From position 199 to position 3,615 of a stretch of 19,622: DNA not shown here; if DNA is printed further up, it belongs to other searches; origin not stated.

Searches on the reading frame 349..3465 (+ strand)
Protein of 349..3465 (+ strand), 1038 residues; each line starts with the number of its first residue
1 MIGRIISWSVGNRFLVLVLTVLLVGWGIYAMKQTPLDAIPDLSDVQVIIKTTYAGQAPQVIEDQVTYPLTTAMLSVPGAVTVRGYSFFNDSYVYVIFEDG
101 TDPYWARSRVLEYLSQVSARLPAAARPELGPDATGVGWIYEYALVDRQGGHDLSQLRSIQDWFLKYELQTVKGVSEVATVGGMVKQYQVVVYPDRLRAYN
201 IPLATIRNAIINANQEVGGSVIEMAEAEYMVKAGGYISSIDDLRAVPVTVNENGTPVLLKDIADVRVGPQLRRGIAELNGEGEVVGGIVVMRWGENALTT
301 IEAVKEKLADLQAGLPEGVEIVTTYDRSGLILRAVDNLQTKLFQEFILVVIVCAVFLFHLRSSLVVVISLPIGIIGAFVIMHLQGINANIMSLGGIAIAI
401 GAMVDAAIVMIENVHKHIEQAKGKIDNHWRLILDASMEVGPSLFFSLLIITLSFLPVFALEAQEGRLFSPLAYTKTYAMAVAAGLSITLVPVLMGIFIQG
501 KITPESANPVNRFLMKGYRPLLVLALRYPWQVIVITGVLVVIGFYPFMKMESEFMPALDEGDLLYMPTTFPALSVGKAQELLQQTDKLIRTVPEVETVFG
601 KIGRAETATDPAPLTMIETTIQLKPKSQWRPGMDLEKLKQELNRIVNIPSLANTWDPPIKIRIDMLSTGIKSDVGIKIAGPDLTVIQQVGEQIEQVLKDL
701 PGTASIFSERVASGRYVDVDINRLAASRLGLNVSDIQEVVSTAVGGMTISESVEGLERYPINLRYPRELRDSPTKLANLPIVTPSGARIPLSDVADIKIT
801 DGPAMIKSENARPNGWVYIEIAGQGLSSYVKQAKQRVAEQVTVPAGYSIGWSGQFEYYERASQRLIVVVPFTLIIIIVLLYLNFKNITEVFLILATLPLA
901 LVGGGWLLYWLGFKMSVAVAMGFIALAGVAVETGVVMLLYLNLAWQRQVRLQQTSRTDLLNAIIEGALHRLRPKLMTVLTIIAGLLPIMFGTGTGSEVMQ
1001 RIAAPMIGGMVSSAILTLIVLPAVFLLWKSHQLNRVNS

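Call 42: search_protein_families(library=pfam, proteins=[window:349-3465:+], max_evalue=0.001)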
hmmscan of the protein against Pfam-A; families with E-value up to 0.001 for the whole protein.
window:349-3465:+ (1038 aa): 1 family
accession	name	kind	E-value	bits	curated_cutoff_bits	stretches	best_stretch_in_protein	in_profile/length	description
PF00873.25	ACR_tran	-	6.1e-237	789.4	28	1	6-1027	2-1019/1021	AcrB/AcrD/AcrF family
